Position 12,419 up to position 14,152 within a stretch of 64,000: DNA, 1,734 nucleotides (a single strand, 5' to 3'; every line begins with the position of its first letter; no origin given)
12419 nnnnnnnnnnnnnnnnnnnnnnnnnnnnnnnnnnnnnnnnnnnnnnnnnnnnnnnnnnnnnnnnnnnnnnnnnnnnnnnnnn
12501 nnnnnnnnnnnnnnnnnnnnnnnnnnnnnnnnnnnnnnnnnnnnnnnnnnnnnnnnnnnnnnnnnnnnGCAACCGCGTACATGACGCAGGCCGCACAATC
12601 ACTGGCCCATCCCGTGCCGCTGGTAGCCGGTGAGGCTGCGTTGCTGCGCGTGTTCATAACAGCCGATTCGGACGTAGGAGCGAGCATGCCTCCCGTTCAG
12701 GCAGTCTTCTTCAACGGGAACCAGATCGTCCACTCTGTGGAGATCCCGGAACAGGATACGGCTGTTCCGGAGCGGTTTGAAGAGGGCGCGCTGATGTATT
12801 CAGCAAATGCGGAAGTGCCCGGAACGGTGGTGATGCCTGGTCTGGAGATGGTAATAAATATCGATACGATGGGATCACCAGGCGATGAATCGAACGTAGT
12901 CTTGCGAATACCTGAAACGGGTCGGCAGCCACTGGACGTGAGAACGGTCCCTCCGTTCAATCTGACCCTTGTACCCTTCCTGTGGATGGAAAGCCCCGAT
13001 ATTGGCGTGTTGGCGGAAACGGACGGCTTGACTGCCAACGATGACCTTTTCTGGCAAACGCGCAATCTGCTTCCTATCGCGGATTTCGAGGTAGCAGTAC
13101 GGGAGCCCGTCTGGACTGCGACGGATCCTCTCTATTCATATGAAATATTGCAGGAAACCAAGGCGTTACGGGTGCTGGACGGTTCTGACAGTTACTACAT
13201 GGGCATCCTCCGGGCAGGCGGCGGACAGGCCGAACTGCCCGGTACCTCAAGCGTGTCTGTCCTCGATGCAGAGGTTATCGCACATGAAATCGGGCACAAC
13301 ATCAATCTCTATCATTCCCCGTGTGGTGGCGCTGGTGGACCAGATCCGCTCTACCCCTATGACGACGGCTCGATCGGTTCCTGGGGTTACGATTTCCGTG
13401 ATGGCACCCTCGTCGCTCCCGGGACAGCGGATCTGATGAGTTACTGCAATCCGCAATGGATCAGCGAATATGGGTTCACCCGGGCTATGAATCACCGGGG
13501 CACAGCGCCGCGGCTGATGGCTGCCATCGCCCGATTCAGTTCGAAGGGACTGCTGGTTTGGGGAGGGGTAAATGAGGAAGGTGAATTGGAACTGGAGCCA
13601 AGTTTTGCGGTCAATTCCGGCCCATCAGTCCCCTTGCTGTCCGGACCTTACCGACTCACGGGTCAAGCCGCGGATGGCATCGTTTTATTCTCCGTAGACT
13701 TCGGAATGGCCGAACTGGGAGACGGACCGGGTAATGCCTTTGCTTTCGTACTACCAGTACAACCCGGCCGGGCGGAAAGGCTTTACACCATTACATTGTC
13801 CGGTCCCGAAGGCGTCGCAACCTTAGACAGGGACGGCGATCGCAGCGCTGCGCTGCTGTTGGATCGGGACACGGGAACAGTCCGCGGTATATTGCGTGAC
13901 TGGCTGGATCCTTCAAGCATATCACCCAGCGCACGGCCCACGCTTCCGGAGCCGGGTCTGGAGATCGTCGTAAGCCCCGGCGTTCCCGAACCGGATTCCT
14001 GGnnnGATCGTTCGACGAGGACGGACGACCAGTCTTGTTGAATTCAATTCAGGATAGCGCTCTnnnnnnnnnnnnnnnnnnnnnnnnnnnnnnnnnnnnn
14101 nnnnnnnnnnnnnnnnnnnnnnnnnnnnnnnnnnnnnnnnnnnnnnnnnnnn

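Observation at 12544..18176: Paralogous C-terminal metzincin-type protease domains fused to the LRR arrays (gametolysin/M11-like motif)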

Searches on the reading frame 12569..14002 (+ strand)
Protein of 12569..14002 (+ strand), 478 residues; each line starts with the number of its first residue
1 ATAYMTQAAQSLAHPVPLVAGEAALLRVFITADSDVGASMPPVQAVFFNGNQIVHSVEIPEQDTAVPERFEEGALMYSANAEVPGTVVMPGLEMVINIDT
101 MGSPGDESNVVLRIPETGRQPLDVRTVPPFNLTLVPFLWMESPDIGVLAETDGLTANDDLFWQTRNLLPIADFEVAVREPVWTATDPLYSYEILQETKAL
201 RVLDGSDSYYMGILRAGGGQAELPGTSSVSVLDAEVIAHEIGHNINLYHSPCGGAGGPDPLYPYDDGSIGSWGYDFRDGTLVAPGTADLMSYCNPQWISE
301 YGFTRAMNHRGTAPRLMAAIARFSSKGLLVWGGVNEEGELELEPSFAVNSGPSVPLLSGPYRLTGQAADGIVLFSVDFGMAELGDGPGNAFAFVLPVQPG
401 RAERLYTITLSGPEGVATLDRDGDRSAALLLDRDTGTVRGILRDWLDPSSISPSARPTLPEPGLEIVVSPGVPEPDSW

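Call 9: search_protein_families(library=pfam, proteins=[window:12569-14002:+], max_evalue=10)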
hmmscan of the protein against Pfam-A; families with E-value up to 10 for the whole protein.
window:12569-14002:+ (478 aa): 4 families
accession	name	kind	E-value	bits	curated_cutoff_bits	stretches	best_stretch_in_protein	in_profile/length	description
PF10462.15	Peptidase_M66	-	7.7e-06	25.5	20.6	1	227-292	183-252/306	Peptidase M66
PF13582.12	Reprolysin_3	-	0.007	17.3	22.4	1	228-250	100-123/123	Metallo-peptidase family M12B Reprolysin-like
PF13688.12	Reprolysin_5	-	0.015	16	27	1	231-255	139-163/196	Metallo-peptidase family M12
PF13583.11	Reprolysin_4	-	0.062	13.4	22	1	233-252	135-154/203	Metallo-peptidase family M12B Reprolysin-like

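Call 10: search_solved_structures(query=window:12569-14002:+, max_evalue=10, show_alignments=3)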
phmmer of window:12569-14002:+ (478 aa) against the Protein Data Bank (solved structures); distinct sequences matched with E-value up to 10: 1.
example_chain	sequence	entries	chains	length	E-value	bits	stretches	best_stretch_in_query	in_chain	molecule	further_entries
8gsc_H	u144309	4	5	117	1.2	11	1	354-428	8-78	Heavy chain of 6D10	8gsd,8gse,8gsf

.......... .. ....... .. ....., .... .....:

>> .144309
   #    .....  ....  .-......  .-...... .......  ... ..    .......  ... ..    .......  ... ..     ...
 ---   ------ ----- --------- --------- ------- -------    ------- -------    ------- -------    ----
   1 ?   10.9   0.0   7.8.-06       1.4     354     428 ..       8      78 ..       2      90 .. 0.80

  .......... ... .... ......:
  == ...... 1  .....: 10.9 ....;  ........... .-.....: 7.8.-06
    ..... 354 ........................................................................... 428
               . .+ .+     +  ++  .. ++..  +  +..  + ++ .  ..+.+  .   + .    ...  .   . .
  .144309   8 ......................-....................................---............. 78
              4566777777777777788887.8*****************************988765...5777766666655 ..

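Call 11: find_homologous_proteins(query=window:12569-14002:+, max_evalue=0.001)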
Query window:12569-14002:+ (478 aa): 605 proteins with E <= 0.001 among 8000 candidates; the best 120 are listed.
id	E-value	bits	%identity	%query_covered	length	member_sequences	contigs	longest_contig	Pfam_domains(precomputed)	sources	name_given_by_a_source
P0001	8.1e-230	782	73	100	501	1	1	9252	PF10462.16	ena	-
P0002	1.1e-229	781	73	100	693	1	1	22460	PF23598.2,PF10462.16,PF00560.40,PF12799.14,PF13855.13,PF23211.1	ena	-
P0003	2.0e-213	728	67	100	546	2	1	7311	PF10462.16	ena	-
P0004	5.7e-198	677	64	99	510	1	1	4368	PF10462.16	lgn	-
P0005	4.4e-182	624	80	71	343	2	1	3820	PF10462.16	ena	-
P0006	5.6e-162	558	55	100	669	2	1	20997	PF23598.2,PF10462.16,PF00560.40,PF12799.14,PF13855.13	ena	-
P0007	4.0e-159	549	53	100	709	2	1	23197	PF10462.16,PF00560.40,PF12799.14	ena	-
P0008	1.5e-158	547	53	100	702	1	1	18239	PF23598.2,PF10462.16,PF00560.40,PF12799.14,PF13855.13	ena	-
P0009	3.9e-156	539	54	100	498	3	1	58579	-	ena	-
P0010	5.4e-156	538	77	63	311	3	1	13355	PF10462.16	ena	-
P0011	8.3e-156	538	55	100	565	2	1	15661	PF10462.16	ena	-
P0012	3.5e-154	532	54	100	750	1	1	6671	PF23598.2,PF10462.16,PF00560.40,PF12799.14,PF13855.13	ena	-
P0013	4.8e-154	532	54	100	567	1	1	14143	PF10462.16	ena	-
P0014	4.9e-154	532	53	100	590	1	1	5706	PF10462.16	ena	-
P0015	1.7e-153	530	51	100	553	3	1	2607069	-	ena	-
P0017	2.7e-152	526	53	100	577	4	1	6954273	PF10462.16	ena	-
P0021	1.8e-147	510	52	99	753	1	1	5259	PF23598.2,PF10462.16,PF00560.40,PF12799.14,PF13855.13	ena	-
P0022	5.0e-147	509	52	100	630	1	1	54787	PF23598.2,PF10462.16,PF00560.40,PF12799.14,PF13855.13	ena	-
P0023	6.7e-147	508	50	100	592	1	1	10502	PF10462.16,PF13855.13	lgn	-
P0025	1.0e-146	508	52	99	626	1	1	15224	PF23598.2,PF10462.16,PF00560.40,PF12799.14,PF13855.13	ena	-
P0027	3.7e-146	506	51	100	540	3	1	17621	PF10462.16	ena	-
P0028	5.3e-146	505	51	99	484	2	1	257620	PF10462.16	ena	-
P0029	1.4e-145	504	51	100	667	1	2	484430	PF23598.2,PF10462.16,PF00560.40,PF12799.14,PF13855.13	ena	-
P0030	1.5e-145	504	52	97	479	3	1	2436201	PF10462.16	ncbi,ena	-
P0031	8.2e-145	501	53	97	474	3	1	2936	PF10462.16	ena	-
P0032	8.1e-143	495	50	99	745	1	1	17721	PF23598.2,PF10462.16,PF00560.40,PF12799.14,PF13855.13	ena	-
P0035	1.5e-137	478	49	99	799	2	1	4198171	PF23598.2,PF10462.16,PF00560.40,PF12799.14,PF13855.13,PF23211.1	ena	-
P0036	3.2e-136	473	48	100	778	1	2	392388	PF23598.2,PF10462.16,PF25019.1,PF00560.40,PF12799.14,PF13855.13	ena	-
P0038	5.6e-135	469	50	91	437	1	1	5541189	PF10462.16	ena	-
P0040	3.9e-134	466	53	90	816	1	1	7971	PF23598.2,PF13516.13,PF24758.2,PF10462.16,PF00560.40,PF12799.14,PF25013.1,PF13855.13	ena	-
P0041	5.2e-134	466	49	99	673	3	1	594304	PF23598.2,PF10462.16,PF00560.40,PF12799.14,PF13855.13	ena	-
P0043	2.6e-131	457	48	100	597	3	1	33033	PF10462.16,PF02368.25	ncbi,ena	-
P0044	2.1e-130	454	48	100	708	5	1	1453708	PF23598.2,PF10462.16,PF00560.40,PF13855.13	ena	-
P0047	9.4e-130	452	45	100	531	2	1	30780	PF13582.13,PF10462.16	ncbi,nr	ncbi:MAG: hypothetical protein F4192_11965, partial [Gemmatimonadetes bacterium]|nr:hypothetical pro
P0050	8.7e-129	449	47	99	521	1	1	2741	PF10462.16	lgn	-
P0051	1.6e-128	448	48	100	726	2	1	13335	PF23598.2,PF10462.16,PF00560.40,PF12799.14,PF13855.13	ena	-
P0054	2.9e-127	444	52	89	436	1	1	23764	PF10462.16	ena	-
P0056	1.8e-126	441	46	100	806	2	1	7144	PF23598.2,PF10462.16,PF00560.40,PF12799.14,PF02368.25,PF13855.13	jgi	-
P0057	9.3e-126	439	48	100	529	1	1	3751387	PF10462.16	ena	-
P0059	1.1e-124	435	54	80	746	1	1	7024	PF23598.2,PF10462.16,PF25019.1,PF00560.40,PF12799.14,PF13855.13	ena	-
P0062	1.6e-123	431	47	99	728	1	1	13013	PF23598.2,PF10462.16,PF00560.40,PF12799.14,PF13855.13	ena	-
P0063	1.7e-123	431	48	100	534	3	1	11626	PF10462.16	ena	-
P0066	8.5e-123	429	54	75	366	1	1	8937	PF10462.16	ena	-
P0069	1.5e-122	428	45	100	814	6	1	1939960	PF23598.2,PF10462.16,PF00560.40,PF12799.14,PF02368.25,PF13855.13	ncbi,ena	-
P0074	4.3e-122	427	51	86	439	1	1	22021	PF10462.16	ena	-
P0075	4.8e-122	426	47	100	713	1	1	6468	PF23598.2,PF10462.16,PF00560.40,PF12799.14,PF13855.13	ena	-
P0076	7.6e-122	426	45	100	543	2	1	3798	PF10462.16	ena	-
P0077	1.1e-121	425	50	93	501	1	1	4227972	PF10462.16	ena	-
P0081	2.1e-121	424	49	93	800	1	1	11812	PF23598.2,PF10462.16,PF00560.40,PF12799.14,PF13855.13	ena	-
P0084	1.0e-120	422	45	100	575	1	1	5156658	PF10462.16,PF13855.13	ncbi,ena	-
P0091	5.8e-120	420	45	100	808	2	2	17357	PF23598.2,PF10462.16,PF25019.1,PF00560.40,PF12799.14,PF13855.13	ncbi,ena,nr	ncbi:MAG: hypothetical protein F4205_04115 [Gemmatimonadetes bacterium]|nr:hypothetical protein [Bos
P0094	1.7e-119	418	45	100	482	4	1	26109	PF10462.16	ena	-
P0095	2.1e-119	418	46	100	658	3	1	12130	PF23598.2,PF10462.16,PF00560.40,PF12799.14,PF13855.13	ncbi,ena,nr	ncbi:MAG: M66 family metalloprotease [Gemmatimonadota bacterium]|nr:M66 family metalloprotease [Gemm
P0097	3.6e-119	417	45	99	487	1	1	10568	PF10462.16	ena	-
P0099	3.8e-119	417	45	100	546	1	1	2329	PF10462.16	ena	-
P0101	8.1e-119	416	45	100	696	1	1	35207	PF23598.2,PF10462.16,PF00560.40,PF12799.14,PF13855.13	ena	-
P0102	1.0e-118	415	49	92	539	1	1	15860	PF10462.16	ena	-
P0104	2.1e-118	414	45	100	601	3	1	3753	PF10462.16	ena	-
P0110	5.8e-118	413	46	100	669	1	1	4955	PF23598.2,PF10462.16,PF00560.40,PF12799.14,PF13855.13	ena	-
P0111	6.0e-118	413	46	100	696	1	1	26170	PF23598.2,PF10462.16,PF00560.40,PF12799.14,PF13855.13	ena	-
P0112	8.0e-118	412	44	100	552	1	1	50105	PF10462.16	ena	-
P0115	1.0e-117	412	45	100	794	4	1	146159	PF23598.2,PF10462.16,PF00560.40,PF22359.3,PF02368.25,PF13855.13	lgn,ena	-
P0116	1.1e-117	412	45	100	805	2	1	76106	PF10462.16,PF00560.40,PF12799.14,PF02368.25,PF13855.13,PF26918.1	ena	-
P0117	1.5e-117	412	46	98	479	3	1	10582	PF10462.16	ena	-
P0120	2.5e-117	411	44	100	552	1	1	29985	PF10462.16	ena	-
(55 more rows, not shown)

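Call 24: search_protein_families(library=pfam, alignment_id=A1, max_evalue=1)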
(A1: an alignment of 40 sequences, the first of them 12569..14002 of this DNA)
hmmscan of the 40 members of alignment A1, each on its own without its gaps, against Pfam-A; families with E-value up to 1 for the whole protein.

A. member 1, window:12569-14002:+ (478 aa): 4 families
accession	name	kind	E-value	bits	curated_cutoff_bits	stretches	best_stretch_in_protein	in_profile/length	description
PF10462.15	Peptidase_M66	-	7.7e-06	25.5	20.6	1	227-292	183-252/306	Peptidase M66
PF13582.12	Reprolysin_3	-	0.007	17.3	22.4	1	228-250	100-123/123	Metallo-peptidase family M12B Reprolysin-like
PF13688.12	Reprolysin_5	-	0.015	16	27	1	231-255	139-163/196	Metallo-peptidase family M12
PF13583.11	Reprolysin_4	-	0.062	13.4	22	1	233-252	135-154/203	Metallo-peptidase family M12B Reprolysin-like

B. families by the number of members that match (of 40 scanned): 21 families
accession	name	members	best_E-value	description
PF10462.15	Peptidase_M66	40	1.4e-10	Peptidase M66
PF13582.12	Reprolysin_3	39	8.2e-06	Metallo-peptidase family M12B Reprolysin-like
PF13688.12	Reprolysin_5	37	0.00066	Metallo-peptidase family M12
PF13583.11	Reprolysin_4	20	0.00087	Metallo-peptidase family M12B Reprolysin-like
PF05572.19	Peptidase_M43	7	0.14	Pregnancy-associated plasma protein-A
PF13855.12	LRR_8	6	2e-05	Leucine rich repeat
PF08462.16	Carmo_coat_C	4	0.084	Carmovirus coat protein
PF00413.30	Peptidase_M10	4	0.19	Matrixin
PF00560.39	LRR_1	3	6.4e-06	Leucine Rich Repeat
PF12799.13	LRR_4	3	0.043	Leucine Rich repeats (2 copies)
PF23598.1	LRR_14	2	0.003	Leucine-rich repeat region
PF13574.12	Reprolysin_2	2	0.018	Metallo-peptidase family M12B Reprolysin-like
PF07998.17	Peptidase_M54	1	0.03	Peptidase family M54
PF16313.11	DUF4953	1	0.068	Met-zincin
PF07646.21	Kelch_2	1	0.14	Kelch motif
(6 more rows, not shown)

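Call 25: predict_structure(alignment_id=A1)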
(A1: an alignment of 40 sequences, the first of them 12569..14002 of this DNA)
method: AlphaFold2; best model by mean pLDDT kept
length: 478 residues; sequences in the alignment: 40
mean_pLDDT: 81.8   pTM: 0.81
mean pLDDT of the five models: 81.8, 80.8, 79.4, 78.7, 77.0
residues with pLDDT >= 90: 181; 70-90: 221; 50-70: 41; < 50: 35
segments of 3 or more residues with pLDDT < 50: 102-110, 116-121, 314-323, 448-455
pLDDT, mean of each block of 10 residues (from residue 1): 67 62 81 75 84 86 80 72 83 76 43 47 66 95 91 94 86 91 91 95 91 93 94 95 94 83 87 73 86 86 84 49 70 93 92 85 95 93 84 85 91 95 84 90 69 52 84 86
secondary structure, 60 per line:
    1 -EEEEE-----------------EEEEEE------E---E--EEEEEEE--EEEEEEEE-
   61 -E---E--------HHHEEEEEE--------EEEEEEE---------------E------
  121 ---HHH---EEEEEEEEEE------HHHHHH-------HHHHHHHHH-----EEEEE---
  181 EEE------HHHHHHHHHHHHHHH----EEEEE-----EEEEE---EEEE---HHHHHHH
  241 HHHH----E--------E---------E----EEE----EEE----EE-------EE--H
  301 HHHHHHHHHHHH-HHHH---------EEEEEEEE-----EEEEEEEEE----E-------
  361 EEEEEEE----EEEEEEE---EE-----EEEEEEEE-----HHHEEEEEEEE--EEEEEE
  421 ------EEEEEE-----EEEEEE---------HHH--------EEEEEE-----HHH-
elements in order: E2-6 E24-29 E43-49 E52-59 E78-83 E92-98 E130-139 H146-151 H159-167 E173-177 E181-183 H190-204 E209-213 E219-223 E227-230 H234-244 E273-275 E280-282 H300-312 H314-317 E327-334 E340-348 E361-367 E372-378 E389-396 E405-412 E415-420 E427-432 E438-443 E464-469

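Call 28: fold_search(model_id=the predicted structure, library=pdb)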
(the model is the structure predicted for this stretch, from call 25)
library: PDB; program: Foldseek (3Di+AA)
matches with E <= 10: 1491; with E <= 0.001: 0
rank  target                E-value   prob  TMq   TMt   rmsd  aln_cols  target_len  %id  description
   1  8f9p_A                5.1e-03  0.16  0.14  0.14  21.3       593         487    8  Dog sialic acid esterase (SIAE) inactive mutant S128A (released 2024-05-29)
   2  3bga_B                2.2e-02  0.08  0.12  0.07  23.9       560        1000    8  Crystal structure of beta-galactosidase from Bacteroides thetaiotaomicron VPI-5482 (released 2007-12-11)
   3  8xrt_E                4.6e-02  0.63  0.13  0.09   6.8       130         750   14  The crystal structure of a GH3 enzyme CcBgl3B (released 2024-04-10)
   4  6kuz_A                5.5e-02  0.08  0.14  0.08  22.9       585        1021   11  E.coli beta-galactosidase (E537Q) in complex with fluorescent probe KSL01 (released 2020-07-08)
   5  8xrv_B                5.8e-02  0.57  0.13  0.09   6.8       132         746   14  The crystal structure of a GH3 enzyme CcBgl3B with glucose (released 2024-04-10)
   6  8dku_A                6.2e-02  0.85  0.14  0.16   5.8       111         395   10  CryoEM structure of the A. aeolicus WzmWzt transporter bound to the native O antigen (released 2022-09-21)
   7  7yd1_B                6.5e-02  0.72  0.13  0.43   9.9       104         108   17  Local refinement of SARS-CoV-2 Omicron S trimer complexed with XG005 (released 2023-07-12)
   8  4ypj_A                7.3e-02  0.06  0.14  0.09  21.5       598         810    8  X-ray Structure of The Mutant of Glycoside Hydrolase (released 2015-04-29)
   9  6r4m_B                7.7e-02  0.38  0.10  0.26   6.7       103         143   14  Crystal structure of S. cerevisia Niemann-Pick type C protein NPC2 (released 2019-09-25)
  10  8ovb_A                7.7e-02  0.08  0.14  0.11  27.2       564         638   10  Human Complement C3b in complex with Trypanosoma brucei ISG65. (released 2024-02-14)
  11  2po6_C                8.2e-02  0.69  0.13  0.26   7.4       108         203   10  Crystal structure of CD1d-lipid-antigen complexed with Beta-2-Microglobulin, NKT15 Alpha-Chain and NKT15 Beta-Chain (released 2007-07-03)
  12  1qd0                  8.2e-02  0.44  0.13  0.33   8.8       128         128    5  CAMELID HEAVY CHAIN VARIABLE DOMAINS PROVIDE EFFICIENT COMBINING SITES TO HAPTENS (released 2000-07-19)
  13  7zgj_A                8.2e-02  0.08  0.14  0.11  26.6       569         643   10  Trypanosoma brucei gambiense ISG65 in complex with human complement component C3 (released 2023-04-05)
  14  8xrv_C                8.7e-02  0.44  0.13  0.09   6.7       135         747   12  The crystal structure of a GH3 enzyme CcBgl3B with glucose (released 2024-04-10)
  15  6war_B                9.2e-02  0.41  0.12  0.35   9.5       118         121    8  Crystal structure of the MERS-CoV RBD bound by the neutralizing single-domain antibody MERS VHH-55 (released 2020-04-08)
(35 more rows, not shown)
